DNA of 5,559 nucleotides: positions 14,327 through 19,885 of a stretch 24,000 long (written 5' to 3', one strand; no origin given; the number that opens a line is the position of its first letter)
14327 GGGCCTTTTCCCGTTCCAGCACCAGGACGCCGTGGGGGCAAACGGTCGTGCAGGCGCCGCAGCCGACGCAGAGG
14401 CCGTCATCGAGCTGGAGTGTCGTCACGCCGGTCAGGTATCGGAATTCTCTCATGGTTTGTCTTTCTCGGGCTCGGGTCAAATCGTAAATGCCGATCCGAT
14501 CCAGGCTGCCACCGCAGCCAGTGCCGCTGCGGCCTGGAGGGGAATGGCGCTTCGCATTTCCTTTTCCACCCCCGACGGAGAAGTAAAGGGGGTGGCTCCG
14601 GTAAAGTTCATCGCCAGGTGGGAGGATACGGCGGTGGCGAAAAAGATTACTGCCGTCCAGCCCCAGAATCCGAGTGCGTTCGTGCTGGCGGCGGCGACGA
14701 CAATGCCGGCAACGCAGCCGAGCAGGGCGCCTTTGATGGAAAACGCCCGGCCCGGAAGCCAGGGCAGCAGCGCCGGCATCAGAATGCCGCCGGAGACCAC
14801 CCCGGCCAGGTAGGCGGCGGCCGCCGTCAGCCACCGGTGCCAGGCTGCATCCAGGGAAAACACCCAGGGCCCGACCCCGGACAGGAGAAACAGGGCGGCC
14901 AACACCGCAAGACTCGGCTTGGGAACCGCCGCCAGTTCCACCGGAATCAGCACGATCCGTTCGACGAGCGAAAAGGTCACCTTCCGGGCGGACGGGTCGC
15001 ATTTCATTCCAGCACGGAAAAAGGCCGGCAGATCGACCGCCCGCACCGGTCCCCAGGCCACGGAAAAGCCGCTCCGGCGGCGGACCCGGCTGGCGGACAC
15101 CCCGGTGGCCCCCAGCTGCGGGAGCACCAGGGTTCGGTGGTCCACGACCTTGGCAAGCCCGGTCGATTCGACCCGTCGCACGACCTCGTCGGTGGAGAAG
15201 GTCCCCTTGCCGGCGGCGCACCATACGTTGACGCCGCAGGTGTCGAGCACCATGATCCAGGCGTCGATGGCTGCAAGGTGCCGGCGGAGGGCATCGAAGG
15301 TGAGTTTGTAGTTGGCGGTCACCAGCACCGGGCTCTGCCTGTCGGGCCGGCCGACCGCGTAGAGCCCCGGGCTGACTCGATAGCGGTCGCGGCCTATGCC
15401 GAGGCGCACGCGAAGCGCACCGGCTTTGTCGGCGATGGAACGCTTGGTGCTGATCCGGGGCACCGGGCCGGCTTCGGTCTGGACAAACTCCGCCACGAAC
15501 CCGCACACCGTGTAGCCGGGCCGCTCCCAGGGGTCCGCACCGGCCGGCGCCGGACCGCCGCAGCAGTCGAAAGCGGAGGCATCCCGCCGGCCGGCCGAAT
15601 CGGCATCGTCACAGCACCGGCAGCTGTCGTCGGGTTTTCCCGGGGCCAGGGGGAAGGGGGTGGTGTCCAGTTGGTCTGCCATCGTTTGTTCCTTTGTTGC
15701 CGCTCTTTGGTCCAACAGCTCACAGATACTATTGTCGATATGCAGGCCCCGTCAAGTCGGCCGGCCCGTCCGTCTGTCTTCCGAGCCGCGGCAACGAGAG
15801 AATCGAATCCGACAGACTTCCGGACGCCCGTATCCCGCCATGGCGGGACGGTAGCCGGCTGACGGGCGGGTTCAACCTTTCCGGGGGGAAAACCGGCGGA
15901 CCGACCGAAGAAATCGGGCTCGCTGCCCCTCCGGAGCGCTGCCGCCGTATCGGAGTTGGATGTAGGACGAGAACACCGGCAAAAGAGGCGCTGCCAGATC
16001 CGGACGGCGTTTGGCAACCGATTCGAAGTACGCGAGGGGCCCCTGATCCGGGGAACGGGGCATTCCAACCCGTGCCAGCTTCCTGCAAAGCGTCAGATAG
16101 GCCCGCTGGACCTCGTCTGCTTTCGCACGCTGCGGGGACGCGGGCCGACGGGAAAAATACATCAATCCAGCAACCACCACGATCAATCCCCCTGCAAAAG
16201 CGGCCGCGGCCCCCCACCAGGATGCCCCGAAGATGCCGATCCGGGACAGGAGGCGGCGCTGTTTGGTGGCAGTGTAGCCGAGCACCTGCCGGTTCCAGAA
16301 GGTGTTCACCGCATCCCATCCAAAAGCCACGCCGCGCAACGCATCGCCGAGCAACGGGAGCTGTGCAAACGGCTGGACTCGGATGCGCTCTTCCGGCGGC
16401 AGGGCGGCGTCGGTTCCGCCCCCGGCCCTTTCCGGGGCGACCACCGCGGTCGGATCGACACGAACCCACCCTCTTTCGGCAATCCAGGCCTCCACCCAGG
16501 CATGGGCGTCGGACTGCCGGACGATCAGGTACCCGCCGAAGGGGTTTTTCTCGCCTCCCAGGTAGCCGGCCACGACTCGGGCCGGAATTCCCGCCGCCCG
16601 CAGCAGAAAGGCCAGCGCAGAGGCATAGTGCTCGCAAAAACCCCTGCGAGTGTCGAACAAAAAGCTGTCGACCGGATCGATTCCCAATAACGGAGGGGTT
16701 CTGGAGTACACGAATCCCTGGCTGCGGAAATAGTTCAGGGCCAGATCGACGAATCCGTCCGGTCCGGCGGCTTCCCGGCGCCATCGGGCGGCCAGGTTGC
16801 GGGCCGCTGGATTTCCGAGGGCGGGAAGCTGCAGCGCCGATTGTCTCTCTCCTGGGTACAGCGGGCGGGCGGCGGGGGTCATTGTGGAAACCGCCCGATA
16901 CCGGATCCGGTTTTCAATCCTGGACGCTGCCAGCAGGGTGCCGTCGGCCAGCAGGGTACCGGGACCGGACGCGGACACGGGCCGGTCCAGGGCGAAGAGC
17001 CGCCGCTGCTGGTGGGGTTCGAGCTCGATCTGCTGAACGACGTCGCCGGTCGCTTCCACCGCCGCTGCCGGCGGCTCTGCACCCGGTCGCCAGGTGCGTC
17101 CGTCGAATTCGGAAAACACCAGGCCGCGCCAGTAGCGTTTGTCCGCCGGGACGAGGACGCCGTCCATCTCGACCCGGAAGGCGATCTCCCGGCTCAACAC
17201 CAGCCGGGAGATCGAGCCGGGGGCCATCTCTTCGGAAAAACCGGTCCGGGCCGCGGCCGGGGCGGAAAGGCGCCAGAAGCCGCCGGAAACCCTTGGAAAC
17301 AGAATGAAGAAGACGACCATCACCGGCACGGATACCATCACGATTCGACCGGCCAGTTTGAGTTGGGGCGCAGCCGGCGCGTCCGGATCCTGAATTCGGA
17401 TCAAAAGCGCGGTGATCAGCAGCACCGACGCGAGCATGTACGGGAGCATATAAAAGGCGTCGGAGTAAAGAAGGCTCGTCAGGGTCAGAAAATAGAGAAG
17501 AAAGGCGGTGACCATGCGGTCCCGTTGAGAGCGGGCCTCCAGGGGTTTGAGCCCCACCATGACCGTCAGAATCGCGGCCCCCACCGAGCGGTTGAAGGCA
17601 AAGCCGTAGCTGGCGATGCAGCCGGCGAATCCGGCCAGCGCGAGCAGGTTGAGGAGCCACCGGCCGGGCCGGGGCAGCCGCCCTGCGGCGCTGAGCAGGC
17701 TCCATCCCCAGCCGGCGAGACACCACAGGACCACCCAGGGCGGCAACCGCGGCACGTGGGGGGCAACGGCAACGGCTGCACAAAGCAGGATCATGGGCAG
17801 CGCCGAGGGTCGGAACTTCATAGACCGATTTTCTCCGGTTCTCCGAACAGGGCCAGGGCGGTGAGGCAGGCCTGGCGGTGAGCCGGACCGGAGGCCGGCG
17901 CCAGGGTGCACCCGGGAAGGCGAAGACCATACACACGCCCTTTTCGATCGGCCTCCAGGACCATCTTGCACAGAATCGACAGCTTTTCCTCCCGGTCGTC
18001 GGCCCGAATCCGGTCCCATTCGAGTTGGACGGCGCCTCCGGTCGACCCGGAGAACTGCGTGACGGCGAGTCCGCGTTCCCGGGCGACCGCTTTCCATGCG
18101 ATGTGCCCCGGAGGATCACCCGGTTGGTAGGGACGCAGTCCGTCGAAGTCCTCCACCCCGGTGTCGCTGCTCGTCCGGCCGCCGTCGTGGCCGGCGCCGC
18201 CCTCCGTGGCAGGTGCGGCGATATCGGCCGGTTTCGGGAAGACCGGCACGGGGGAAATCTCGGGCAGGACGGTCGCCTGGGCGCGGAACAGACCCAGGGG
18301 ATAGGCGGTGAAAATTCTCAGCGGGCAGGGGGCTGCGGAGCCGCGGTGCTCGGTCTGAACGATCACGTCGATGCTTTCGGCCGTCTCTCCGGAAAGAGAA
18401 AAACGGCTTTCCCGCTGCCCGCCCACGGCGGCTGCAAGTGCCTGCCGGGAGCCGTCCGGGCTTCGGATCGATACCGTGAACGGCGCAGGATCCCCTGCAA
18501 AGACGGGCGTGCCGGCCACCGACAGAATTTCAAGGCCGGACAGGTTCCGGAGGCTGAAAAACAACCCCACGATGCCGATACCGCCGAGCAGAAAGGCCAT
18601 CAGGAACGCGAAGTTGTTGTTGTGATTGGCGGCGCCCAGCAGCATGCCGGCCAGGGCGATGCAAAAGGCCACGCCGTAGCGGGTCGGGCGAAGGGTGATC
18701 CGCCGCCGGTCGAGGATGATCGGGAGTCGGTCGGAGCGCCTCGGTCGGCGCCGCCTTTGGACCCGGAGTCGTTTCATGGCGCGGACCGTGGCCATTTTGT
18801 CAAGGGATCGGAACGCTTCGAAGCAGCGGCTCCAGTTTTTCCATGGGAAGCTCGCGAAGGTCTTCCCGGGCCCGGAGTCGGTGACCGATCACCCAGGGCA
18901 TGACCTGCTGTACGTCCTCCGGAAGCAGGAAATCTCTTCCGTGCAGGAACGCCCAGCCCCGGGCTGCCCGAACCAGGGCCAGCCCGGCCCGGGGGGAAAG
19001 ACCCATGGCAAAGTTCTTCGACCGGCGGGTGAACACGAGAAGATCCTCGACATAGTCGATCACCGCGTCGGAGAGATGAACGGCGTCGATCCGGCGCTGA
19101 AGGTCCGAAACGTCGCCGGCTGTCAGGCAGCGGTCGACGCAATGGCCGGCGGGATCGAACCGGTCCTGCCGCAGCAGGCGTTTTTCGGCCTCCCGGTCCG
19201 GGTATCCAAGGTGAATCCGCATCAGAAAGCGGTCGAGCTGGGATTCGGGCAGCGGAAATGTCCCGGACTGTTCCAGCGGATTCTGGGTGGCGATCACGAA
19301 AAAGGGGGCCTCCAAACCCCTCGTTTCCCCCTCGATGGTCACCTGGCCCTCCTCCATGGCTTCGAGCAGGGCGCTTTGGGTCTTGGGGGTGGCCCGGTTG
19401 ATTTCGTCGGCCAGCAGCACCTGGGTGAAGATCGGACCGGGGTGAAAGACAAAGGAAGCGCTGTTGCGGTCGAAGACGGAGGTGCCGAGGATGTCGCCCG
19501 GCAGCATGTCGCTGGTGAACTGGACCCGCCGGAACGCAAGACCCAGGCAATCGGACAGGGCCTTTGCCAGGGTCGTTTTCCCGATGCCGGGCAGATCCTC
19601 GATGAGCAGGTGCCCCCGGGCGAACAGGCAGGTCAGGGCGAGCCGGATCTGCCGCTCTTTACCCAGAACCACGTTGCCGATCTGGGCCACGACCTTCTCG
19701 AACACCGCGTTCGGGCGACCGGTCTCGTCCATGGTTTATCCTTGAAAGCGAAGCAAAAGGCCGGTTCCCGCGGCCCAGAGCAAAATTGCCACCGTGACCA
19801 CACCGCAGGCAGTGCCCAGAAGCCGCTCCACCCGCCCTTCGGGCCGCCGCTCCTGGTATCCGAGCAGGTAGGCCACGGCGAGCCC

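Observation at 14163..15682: Mercury methylation gene pair hgcA-hgcB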

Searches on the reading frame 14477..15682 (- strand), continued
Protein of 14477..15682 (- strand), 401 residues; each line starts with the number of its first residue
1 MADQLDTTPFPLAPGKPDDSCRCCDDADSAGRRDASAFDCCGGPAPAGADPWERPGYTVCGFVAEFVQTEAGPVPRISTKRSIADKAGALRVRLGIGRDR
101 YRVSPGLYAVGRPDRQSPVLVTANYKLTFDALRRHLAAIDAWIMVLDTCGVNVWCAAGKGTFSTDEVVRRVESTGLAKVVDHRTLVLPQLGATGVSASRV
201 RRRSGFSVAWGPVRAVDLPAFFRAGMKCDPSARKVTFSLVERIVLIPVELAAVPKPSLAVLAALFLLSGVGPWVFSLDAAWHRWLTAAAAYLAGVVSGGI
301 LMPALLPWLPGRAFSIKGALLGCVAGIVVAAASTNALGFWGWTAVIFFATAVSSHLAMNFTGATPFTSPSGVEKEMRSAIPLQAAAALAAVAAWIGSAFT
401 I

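Call 27: find_encoding_contigs(protein=window:14477-15682:-, flank=3000, max_places=4)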
Protein window:14477-15682:- (401 aa): 4 contigs read that carry it; 3 places shown.
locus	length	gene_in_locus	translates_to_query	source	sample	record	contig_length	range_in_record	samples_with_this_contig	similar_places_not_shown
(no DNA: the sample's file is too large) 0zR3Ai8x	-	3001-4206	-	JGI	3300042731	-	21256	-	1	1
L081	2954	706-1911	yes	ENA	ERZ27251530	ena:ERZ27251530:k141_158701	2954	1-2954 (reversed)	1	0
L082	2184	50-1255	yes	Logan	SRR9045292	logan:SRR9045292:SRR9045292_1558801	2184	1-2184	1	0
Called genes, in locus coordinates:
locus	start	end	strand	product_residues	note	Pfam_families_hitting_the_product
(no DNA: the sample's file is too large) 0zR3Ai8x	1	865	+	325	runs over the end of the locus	-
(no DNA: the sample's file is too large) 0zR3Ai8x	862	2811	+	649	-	PF11992:TgpA_N, PF01841:Transglut_core, PF13559:DUF4129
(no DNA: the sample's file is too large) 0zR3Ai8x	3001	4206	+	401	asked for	PF03599:CdhD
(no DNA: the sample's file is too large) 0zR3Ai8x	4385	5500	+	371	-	PF01699:Na_Ca_ex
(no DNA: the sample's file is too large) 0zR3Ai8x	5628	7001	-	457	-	PF00176:SNF2-rel_dom (weak), PF04851:ResIII, PF00270:DEAD, PF00271:Helicase_C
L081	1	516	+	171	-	?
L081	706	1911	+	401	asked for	PF03599:CdhD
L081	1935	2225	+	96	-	PF12838:Fer4_7 (weak), PF13534:Fer4_17 (faint), PF13237:Fer4_10, PF00037:Fer4, PF12837:Fer4_6 (weak), PF13187:Fer4_9, PF12838:Fer4_7, PF00037:Fer4 (weak), +5 more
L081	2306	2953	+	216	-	?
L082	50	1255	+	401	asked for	PF03599:CdhD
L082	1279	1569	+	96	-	PF12838:Fer4_7 (weak), PF13534:Fer4_17 (faint), PF13237:Fer4_10, PF00037:Fer4, PF12837:Fer4_6 (weak), PF13187:Fer4_9, PF12838:Fer4_7, PF00037:Fer4 (weak), +5 more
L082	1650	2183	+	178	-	?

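Call 28: find_encoding_contigs(protein=P0001, flank=5000, max_places=4)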
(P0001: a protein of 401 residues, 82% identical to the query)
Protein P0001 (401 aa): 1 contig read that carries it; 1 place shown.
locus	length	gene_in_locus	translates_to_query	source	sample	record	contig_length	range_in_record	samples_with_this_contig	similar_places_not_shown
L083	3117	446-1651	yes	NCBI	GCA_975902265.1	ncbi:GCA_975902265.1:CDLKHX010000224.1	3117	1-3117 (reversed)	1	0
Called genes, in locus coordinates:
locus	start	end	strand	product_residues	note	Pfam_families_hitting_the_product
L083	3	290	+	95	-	?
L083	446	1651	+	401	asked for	PF03599:CdhD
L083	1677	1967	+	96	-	PF13183:Fer4_8 (faint), PF13237:Fer4_10, PF00037:Fer4 (weak), PF14697:Fer4_21 (weak), PF12837:Fer4_6 (weak), PF12838:Fer4_7, PF13187:Fer4_9, PF00037:Fer4 (weak), +4 more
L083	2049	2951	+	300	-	PF01699:Na_Ca_ex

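Call 45: predict_structure(alignment_id=A1)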
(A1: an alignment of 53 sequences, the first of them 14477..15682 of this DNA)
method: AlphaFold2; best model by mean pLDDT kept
length: 401 residues; sequences in the alignment: 53
mean_pLDDT: 85.0   pTM: 0.78
mean pLDDT of the five models: 85.0, 81.4, 80.6, 79.8, 79.4
residues with pLDDT >= 90: 242; 70-90: 102; 50-70: 17; < 50: 40
segments of 3 or more residues with pLDDT < 50: 1-40
pLDDT, mean of each block of 10 residues (from residue 1): 36 36 36 47 65 78 94 96 92 82 94 98 94 95 94 83 95 97 95 92 97 93 93 82 83 92 96 89 96 96 85 90 97 86 97 93 62 85 97 94 69
secondary structure, 60 per line:
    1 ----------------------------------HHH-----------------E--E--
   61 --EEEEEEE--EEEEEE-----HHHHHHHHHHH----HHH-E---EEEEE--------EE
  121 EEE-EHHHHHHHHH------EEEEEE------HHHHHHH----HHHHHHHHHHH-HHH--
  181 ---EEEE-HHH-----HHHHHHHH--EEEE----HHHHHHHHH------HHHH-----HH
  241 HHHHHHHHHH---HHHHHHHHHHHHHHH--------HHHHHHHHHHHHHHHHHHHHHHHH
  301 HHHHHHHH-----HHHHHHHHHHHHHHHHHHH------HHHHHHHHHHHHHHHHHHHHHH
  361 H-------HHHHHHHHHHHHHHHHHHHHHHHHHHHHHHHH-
elements in order: E63-69 E72-77 H83-93 E106-110 E119-123 H126-134 E141-146 H153-159 H164-174 E184-187 H197-204 E207-210 H215-223 H230-233 H239-250 H254-268 H277-308 H314-332 H339-361 H369-400

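Call 47: fold_search(model_id=the predicted structure, library=pdb)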
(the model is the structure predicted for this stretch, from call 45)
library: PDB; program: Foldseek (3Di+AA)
matches with E <= 10: 235; with E <= 0.001: 6
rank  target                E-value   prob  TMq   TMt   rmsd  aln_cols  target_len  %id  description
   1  9a0b_A                9.1e-24  1.00  0.54  0.62   6.4       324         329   55  Structure determination of the HgcAB complex using metagenome sequence data, coevolution analysis, and ab initio struc (released 2020-06-12)
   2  4c1n_G                3.5e-08  1.00  0.30  0.27   7.3       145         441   27  Corrinoid protein reactivation complex with activator (released 2014-08-13)
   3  2ycl_A                5.3e-08  1.00  0.32  0.29   3.7       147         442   27  complete structure of the corrinoid,iron-sulfur protein including the N-terminal domain with a 4Fe-4S cluster (released 2011-06-08)
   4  2h9a_A                3.2e-07  1.00  0.31  0.33   3.4       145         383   28  Corrinoid Iron-Sulfur Protein (released 2006-09-26)
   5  4djd_C                2.8e-06  1.00  0.29  0.26   1.5       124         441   26  Crystal structure of folate-free corrinoid iron-sulfur protein (CFeSP) in complex with its methyltransferase (MeTr) (released 2012-03-14)
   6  9fzy_F                2.2e-05  1.00  0.31  0.29   5.4       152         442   18  Structure of carbon monoxide dehydrogenase/acetyl-CoA synthase (CODH/ACS) in complex with corrinoid iron-sulfur protei (released 2025-02-05)
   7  5hfn_B                3.6e-01  0.60  0.17  0.23   4.7       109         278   17  Crystal structure of a loop truncation variant of Thermotoga maritima Acetyl Esterase TM0077 (apo structure) at 2.75 A (released 2016-05-25)
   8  4u9l_A                7.3e-01  0.15  0.16  0.27  11.9       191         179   14  Structure of a membrane protein (released 2014-12-03)
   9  2bs3_C                9.4e-01  0.11  0.14  0.18  15.4       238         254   12  GLU C180 -> GLN VARIANT QUINOL:FUMARATE REDUCTASE FROM WOLINELLA SUCCINOGENES (released 2005-12-13)
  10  5hfn_C                9.8e-01  0.51  0.18  0.25   4.4       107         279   20  Crystal structure of a loop truncation variant of Thermotoga maritima Acetyl Esterase TM0077 (apo structure) at 2.75 A (released 2016-05-25)
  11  2rd3_A                1.0e+00  0.09  0.15  0.22  14.2       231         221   12  Crystal structure of TenA homologue (HP1287) from Helicobacter pylori (released 2008-09-30)
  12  1x91                  1.1e+00  0.09  0.11  0.23  17.6       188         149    9  Crystal structure of mutant form A of a pectin methylesterase inhibitor from Arabidopsis (released 2004-12-28)
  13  6d9w_A                1.1e+00  0.05  0.10  0.11  14.5       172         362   14  Crystal structure of Deinococcus radiodurans MntH, an Nramp-family transition metal transporter, in the inward-open ap (released 2019-02-13)
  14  3ofn_A                1.1e+00  0.04  0.14  0.12  20.1       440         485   12  Structure of four mutant forms of yeast F1 ATPase: alpha-N67I (released 2010-09-15)
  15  8vwc                  1.1e+00  0.03  0.11  0.12  18.8       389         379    9  CryoEM Structure of a FtsH Helical Assembly in the Aged State (released 2025-01-15)
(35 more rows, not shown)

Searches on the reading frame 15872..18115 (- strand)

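Call 16: search_protein_families(library=pfam, proteins=[window:15872-18115:-], max_evalue=0.001)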
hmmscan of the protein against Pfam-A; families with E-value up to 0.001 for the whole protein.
window:15872-18115:- (747 aa): 3 families
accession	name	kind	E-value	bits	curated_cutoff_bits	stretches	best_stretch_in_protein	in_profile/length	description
PF11992.13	TgpA_N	-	4.6e-73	246.5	30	1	110-414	3-330/333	TgpA N-terminal domain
PF01841.26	Transglut_core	-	1.3e-24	87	23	1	459-555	20-108/108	Transglutaminase-like superfamily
PF13559.11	DUF4129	-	7.6e-11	42.4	24.8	1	672-740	1-69/69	Domain of unknown function (DUF4129)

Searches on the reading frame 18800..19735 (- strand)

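Call 16: search_protein_families(library=pfam, proteins=[window:18800-19735:-], max_evalue=0.001)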
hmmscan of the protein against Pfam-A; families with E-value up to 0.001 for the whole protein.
window:18800-19735:- (311 aa): 8 families
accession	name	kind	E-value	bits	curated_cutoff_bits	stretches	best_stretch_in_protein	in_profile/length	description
PF07726.17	AAA_3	-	1.4e-62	209.9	27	1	42-172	1-131/131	ATPase family associated with various cellular activities (AAA)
PF17863.7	AAA_lid_2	-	2.2e-20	72.6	22.7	1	236-290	3-57/74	AAA lid domain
PF07728.20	AAA_5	-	1e-11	45.5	22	1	48-170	7-139/139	AAA domain (dynein-related subfamily)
PF20030.5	bpMoxR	-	3.4e-06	26.7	27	1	13-189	4-179/205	MoxR domain in the MoxR-vWA-beta-propeller ternary systems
PF00004.35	AAA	-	4.9e-06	27.5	21.2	1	49-175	7-128/131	ATPase family associated with various cellular activities (AAA)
PF00493.29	MCM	-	3.2e-05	23.6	23.3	1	41-154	58-174/224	MCM P-loop domain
PF05496.18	RuvB_N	-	4.2e-05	23.8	27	1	40-134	33-115/159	Holliday junction DNA helicase RuvB P-loop domain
PF01078.27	Mg_chelatase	-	0.00012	22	20.3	0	23-64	5-46/207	Magnesium chelatase, subunit ChlI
